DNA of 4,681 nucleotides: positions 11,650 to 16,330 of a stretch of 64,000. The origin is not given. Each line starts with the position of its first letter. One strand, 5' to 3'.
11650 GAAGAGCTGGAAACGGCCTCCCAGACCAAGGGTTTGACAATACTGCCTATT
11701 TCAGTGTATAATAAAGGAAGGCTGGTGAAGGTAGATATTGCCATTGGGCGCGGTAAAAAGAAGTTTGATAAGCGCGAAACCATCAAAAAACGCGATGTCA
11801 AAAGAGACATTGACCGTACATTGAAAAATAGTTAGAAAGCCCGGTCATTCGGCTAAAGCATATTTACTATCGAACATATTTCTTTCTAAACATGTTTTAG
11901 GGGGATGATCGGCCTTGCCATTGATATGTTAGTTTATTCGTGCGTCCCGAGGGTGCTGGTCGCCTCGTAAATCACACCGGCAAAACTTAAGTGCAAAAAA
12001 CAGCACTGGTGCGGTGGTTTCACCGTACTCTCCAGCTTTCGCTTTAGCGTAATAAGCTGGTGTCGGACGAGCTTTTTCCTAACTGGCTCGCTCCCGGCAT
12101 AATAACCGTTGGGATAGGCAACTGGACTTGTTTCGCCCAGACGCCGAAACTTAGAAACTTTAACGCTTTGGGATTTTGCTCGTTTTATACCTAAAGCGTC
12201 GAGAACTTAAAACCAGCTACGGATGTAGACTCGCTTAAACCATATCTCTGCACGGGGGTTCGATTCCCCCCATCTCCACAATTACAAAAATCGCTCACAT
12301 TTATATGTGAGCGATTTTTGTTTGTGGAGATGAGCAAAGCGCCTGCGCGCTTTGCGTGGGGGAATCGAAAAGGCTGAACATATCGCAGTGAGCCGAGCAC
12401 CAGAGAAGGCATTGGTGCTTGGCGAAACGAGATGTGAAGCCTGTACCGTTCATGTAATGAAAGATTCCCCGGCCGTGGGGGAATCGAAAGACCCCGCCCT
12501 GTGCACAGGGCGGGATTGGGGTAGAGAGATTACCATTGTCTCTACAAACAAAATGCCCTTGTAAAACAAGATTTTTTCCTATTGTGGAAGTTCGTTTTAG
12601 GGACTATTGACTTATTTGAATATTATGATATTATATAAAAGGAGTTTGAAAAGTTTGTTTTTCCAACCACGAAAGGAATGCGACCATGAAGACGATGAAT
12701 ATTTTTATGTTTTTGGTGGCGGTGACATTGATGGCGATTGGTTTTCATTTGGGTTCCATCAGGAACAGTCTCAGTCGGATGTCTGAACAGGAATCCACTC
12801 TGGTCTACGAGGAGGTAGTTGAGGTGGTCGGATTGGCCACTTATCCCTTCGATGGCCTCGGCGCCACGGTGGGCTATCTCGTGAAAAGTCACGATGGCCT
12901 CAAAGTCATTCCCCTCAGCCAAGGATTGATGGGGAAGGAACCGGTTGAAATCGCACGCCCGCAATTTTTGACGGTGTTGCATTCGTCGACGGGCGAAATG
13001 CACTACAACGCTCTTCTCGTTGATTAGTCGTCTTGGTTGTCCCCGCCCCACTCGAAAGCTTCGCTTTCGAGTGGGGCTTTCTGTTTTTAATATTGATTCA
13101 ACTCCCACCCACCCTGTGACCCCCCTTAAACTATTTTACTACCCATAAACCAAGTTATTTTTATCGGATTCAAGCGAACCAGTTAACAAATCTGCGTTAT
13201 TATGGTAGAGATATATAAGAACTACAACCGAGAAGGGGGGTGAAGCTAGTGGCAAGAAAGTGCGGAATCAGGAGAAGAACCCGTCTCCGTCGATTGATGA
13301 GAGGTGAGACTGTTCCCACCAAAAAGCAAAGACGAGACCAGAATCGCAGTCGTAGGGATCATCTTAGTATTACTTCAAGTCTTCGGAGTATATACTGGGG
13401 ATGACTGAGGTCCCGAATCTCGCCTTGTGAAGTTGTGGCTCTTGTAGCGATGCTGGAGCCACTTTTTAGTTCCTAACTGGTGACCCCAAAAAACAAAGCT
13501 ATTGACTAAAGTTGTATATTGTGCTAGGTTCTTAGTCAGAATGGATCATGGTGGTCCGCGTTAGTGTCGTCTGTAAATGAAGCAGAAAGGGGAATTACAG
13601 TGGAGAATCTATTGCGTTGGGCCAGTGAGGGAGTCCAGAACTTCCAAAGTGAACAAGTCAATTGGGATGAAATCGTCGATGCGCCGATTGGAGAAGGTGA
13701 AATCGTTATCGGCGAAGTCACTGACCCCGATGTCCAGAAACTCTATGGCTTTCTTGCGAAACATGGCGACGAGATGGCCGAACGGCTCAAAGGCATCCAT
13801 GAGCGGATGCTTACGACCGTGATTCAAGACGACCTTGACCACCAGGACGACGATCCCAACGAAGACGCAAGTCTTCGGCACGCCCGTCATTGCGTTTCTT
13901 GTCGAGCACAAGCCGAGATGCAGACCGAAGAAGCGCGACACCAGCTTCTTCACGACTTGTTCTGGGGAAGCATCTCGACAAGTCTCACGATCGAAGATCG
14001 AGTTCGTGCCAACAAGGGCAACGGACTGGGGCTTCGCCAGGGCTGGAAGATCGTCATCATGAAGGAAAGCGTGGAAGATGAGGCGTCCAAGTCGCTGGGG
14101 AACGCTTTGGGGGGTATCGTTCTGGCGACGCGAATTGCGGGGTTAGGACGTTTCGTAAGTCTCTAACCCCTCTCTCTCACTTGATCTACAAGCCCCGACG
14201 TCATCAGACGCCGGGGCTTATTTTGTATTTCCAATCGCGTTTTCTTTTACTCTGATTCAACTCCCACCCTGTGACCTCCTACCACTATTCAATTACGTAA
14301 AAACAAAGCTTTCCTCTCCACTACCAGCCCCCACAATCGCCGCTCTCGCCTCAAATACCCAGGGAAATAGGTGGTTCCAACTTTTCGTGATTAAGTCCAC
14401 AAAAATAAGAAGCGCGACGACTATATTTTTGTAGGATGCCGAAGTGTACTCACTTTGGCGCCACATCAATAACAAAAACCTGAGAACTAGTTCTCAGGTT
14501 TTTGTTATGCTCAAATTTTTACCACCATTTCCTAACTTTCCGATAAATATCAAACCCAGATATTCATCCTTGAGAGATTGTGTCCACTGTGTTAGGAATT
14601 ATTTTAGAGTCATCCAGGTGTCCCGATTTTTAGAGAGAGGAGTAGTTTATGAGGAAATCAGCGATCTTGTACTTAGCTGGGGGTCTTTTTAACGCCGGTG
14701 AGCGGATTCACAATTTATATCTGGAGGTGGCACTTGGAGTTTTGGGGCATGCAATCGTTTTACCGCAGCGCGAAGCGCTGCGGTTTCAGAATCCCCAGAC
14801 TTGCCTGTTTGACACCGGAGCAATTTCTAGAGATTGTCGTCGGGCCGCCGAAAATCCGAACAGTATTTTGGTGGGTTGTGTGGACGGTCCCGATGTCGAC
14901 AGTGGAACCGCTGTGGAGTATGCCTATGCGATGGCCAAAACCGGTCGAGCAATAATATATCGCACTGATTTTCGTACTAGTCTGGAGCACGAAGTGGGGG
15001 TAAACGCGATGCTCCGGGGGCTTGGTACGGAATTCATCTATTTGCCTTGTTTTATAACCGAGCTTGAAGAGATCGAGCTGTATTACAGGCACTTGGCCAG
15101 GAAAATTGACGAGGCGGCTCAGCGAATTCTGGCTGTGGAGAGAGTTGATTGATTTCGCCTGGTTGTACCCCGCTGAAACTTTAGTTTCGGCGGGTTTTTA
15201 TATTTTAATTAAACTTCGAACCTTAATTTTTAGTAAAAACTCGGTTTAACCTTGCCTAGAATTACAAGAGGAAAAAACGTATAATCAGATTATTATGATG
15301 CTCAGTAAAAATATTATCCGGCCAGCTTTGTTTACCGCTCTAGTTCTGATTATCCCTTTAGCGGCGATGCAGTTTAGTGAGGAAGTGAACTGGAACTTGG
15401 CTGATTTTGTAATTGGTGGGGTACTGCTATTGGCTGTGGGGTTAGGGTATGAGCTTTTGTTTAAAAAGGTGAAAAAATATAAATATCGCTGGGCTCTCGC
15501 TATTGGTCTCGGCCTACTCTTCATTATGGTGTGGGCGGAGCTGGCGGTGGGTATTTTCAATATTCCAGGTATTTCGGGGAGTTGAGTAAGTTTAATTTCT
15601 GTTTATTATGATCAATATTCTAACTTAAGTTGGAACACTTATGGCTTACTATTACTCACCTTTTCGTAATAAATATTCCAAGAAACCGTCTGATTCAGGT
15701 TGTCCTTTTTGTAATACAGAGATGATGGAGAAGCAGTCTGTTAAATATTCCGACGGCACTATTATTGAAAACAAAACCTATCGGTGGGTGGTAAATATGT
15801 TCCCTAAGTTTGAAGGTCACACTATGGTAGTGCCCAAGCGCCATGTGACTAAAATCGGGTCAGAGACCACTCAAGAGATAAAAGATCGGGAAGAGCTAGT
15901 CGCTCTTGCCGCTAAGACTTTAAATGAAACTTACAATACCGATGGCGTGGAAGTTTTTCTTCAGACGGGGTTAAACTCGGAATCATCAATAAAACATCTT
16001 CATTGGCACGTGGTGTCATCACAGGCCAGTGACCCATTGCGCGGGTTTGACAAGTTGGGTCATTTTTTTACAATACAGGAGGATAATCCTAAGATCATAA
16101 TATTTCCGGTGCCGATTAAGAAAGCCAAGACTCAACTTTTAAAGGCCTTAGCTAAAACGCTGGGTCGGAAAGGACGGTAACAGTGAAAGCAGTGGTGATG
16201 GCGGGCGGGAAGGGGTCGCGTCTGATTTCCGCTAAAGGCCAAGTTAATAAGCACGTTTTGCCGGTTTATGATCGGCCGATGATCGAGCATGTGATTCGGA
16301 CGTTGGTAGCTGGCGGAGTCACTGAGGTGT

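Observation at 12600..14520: Compositionally distinct ~2-kb islet downstream of ssrA bounded by a 40-nt direct repeat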

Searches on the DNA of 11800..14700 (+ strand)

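Call 9: search_rna_families(source=window, start=11800, end=14700, threshold=evalue, max_evalue=10)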
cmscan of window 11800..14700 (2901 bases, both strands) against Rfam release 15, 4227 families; matches with E-value up to 10: 28.
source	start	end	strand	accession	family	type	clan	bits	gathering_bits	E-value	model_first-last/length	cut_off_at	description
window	11901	12281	+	RF00023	tmRNA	Gene;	CL00001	128.5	47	3e-51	1-374/374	no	transfer-messenger RNA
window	12254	12333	+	RF04321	tmRNA_permuted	Gene;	-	31.5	47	0.00061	36-94/213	no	permuted transfer-messenger RNA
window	12251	12349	-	RF03709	MIR1878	Gene; miRNA;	-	30.5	70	0.0042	1-100/100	no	MIR1878 microRNA precursor family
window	12268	12334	-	RF04248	MIR7486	Gene; miRNA;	-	29.1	67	0.026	1-87/87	no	MIR7486 microRNA precursor family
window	14434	14556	-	RF02634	EF3314_EF3315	Gene; sRNA;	-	28.8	100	0.00058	1-141/141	no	Enterococcus sRNA EF3314_EF3315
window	12272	12331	-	RF04176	mir-3149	Gene; miRNA;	-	27.8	100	0.022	1-83/83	no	mir-3149 microRNA precursor family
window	12272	12331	+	RF04176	mir-3149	Gene; miRNA;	-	27.6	100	0.025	1-83/83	no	mir-3149 microRNA precursor family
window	12269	12334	-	RF04147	MIR6224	Gene; miRNA;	-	27.3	171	0.014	1-176/176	no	MIR6224 microRNA precursor family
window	12264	12334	-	RF02244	mir-785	Gene; miRNA;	-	26.7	62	0.011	1-90/90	no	mir-785 microRNA precursor family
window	14468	14574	-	RF02449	ncr1015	Gene; sRNA;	-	26.3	60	0.79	1-121/121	no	Bacillus sRNA ncr1015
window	14403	14509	+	RF02449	ncr1015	Gene; sRNA;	-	25.5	60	1.1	1-121/121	no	Bacillus sRNA ncr1015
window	14470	14519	+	RF02433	SpF36_sRNA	Gene; sRNA;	-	25.1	48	1.4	1-51/51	no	Streptococcus sRNA SpF36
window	14468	14548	-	RF02064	STnc370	Gene; sRNA;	-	24.5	54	3.5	1-71/71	no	Enterobacterial sRNA STnc370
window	14468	14510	-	RF04157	MIR9486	Gene; miRNA;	-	24.1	100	0.082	1-119/119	no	MIR9486 microRNA precursor family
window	12145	12219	-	RF00950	mir-927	Gene; miRNA;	-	23.9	60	0.4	1-86/86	no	mir-927 microRNA precursor family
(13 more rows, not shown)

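Call 99: search_dna_similar(query=window:13078-14300:+, collection=plasmids, mode=distant, max_evalue=0.001)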
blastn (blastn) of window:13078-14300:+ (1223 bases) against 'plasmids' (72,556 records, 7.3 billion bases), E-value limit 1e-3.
No match.

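Call 100: search_dna_similar(query=window:13078-14300:+, collection=phages, mode=distant, max_evalue=0.001)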
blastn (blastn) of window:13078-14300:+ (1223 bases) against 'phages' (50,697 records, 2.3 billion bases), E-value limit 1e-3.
No match.

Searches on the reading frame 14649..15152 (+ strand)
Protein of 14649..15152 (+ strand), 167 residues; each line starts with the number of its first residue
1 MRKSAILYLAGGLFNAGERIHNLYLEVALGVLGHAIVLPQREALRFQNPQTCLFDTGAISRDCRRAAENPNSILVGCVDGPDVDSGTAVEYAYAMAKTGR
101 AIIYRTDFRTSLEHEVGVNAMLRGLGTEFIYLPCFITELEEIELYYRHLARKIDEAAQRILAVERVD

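Call 8: search_protein_families(library=pfam, proteins=[window:14649-15152:+], max_evalue=0.1)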
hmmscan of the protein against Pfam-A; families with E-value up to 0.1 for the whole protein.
window:14649-15152:+ (167 aa): 2 families
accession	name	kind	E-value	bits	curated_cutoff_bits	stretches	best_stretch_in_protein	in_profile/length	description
PF05014.21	Nuc_deoxyrib_tr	-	4.4e-07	30.5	28.8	1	7-117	1-113/117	Nucleoside 2-deoxyribosyltransferase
PF15891.11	Nuc_deoxyri_tr2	-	0.0065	17.2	30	1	7-105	4-102/105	Nucleoside 2-deoxyribosyltransferase like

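Call 57: search_protein_families(library=ncbifam, proteins=[window:14649-15152:+], max_evalue=0.1)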
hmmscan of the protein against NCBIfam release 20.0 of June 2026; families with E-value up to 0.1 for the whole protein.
window:14649-15152:+ (167 aa): 0 families

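Call 58: search_protein_families(library=padloc, proteins=[window:14649-15152:+], max_evalue=0.1)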
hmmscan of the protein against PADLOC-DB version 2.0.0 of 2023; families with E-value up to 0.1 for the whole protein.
window:14649-15152:+ (167 aa): 0 families

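Call 86: find_encoding_contigs(protein=window:14649-15152:+, flank=4000, max_places=10)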
Protein window:14649-15152:+ (167 aa): 8 contigs read that carry it; 7 places shown.
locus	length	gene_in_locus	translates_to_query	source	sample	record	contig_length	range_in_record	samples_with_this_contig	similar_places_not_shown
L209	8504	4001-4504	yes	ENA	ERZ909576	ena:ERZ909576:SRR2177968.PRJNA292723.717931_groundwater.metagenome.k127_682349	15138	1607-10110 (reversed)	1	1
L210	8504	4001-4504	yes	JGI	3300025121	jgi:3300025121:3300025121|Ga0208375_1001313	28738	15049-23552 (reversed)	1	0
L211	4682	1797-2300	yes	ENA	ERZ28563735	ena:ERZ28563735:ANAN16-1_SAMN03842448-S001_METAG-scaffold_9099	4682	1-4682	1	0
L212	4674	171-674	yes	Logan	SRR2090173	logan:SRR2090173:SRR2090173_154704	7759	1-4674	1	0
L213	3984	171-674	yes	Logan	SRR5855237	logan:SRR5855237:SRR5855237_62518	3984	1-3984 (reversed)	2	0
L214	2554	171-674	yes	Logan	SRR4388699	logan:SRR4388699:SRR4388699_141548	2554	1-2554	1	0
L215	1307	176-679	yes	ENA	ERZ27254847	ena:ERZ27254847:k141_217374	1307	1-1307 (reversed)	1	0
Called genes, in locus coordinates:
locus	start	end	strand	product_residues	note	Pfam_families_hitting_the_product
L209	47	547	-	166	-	PF05198:IF3_N, PF00707:IF3_C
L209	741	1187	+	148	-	PF01668:SmpB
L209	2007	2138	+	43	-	-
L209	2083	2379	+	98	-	-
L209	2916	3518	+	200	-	-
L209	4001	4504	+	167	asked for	PF05014:Nuc_deoxyrib_tr (weak)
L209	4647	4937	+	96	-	-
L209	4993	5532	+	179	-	PF11969:DcpS_C, PF01230:HIT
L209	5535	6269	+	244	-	PF00483:NTP_transferase, PF12804:NTP_transf_3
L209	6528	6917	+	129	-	-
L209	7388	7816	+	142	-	-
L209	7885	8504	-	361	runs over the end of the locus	PF18915:DUF5667 (weak)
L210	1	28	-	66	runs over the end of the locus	-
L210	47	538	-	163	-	PF05198:IF3_N, PF00707:IF3_C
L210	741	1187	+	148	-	PF01668:SmpB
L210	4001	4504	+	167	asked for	PF05014:Nuc_deoxyrib_tr (weak)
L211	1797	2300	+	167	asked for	PF05014:Nuc_deoxyrib_tr (weak)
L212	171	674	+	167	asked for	PF05014:Nuc_deoxyrib_tr (weak)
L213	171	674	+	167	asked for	PF05014:Nuc_deoxyrib_tr (weak)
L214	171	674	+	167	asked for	PF05014:Nuc_deoxyrib_tr (weak)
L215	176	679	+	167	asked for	PF05014:Nuc_deoxyrib_tr (weak)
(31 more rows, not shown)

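Call 101: search_protein_families(library=phrogs, proteins=[window:14649-15152:+], max_evalue=0.01)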
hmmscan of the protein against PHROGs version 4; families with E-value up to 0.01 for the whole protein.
window:14649-15152:+ (167 aa): 0 families

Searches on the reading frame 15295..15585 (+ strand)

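Call 8: search_protein_families(library=pfam, proteins=[window:15295-15585:+], max_evalue=0.1)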
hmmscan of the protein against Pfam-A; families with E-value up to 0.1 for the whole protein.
window:15295-15585:+ (96 aa): 1 family
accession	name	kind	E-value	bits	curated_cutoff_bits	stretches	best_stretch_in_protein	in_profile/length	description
PF11833.13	CPP1-like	-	0.053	13.6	28.4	1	7-77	95-153/196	Protein CHAPERONE-LIKE PROTEIN OF POR1-like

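Call 57: search_protein_families(library=ncbifam, proteins=[window:15295-15585:+], max_evalue=0.1)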
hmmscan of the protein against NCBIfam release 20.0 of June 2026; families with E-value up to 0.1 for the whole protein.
window:15295-15585:+ (96 aa): 1 family
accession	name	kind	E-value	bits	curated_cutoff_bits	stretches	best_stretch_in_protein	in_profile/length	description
TIGR00753.1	undec_PP_bacA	equivalog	0.013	15.2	217.5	1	10-72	90-152/255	undecaprenyl-diphosphatase UppP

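Call 58: search_protein_families(library=padloc, proteins=[window:15295-15585:+], max_evalue=0.1)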
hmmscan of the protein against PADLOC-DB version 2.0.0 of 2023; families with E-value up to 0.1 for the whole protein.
window:15295-15585:+ (96 aa): 0 families

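Call 101: search_protein_families(library=phrogs, proteins=[window:15295-15585:+], max_evalue=0.01)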
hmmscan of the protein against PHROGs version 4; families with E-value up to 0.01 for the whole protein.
window:15295-15585:+ (96 aa): 0 families

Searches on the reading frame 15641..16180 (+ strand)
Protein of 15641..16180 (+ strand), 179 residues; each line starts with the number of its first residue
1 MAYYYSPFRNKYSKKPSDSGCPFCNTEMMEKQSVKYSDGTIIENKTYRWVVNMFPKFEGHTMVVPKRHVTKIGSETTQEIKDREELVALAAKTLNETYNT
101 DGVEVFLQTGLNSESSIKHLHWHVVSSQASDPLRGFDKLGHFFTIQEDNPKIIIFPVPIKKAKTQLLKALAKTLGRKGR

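Call 8: search_protein_families(library=pfam, proteins=[window:15641-16180:+], max_evalue=0.1)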
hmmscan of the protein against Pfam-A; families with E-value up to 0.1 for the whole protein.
window:15641-16180:+ (179 aa): 4 families
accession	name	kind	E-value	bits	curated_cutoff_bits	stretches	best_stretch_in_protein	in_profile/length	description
PF01230.28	HIT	-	1.1e-15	58.5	21.5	1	40-127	8-95/98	HIT domain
PF11969.13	DcpS_C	-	1.3e-09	39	24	1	21-130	2-105/114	Scavenger mRNA decapping enzyme C-term binding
PF04677.20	CwfJ_C_1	-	0.00096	19.5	21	1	17-126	10-108/122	Protein similar to CwfJ C-terminus 1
PF16269.10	DUF4922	-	0.04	14.3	23.6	1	20-80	59-113/146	Domain of unknown function (DUF4922)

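Call 58: search_protein_families(library=padloc, proteins=[window:15641-16180:+], max_evalue=0.1)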
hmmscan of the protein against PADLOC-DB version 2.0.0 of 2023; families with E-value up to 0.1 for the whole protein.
window:15641-16180:+ (179 aa): 1 family
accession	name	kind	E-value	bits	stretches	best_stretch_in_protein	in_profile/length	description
PDLC00441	ThsC2|ThsC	-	8.7e-13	46.3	1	15-126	8-114/148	HIT family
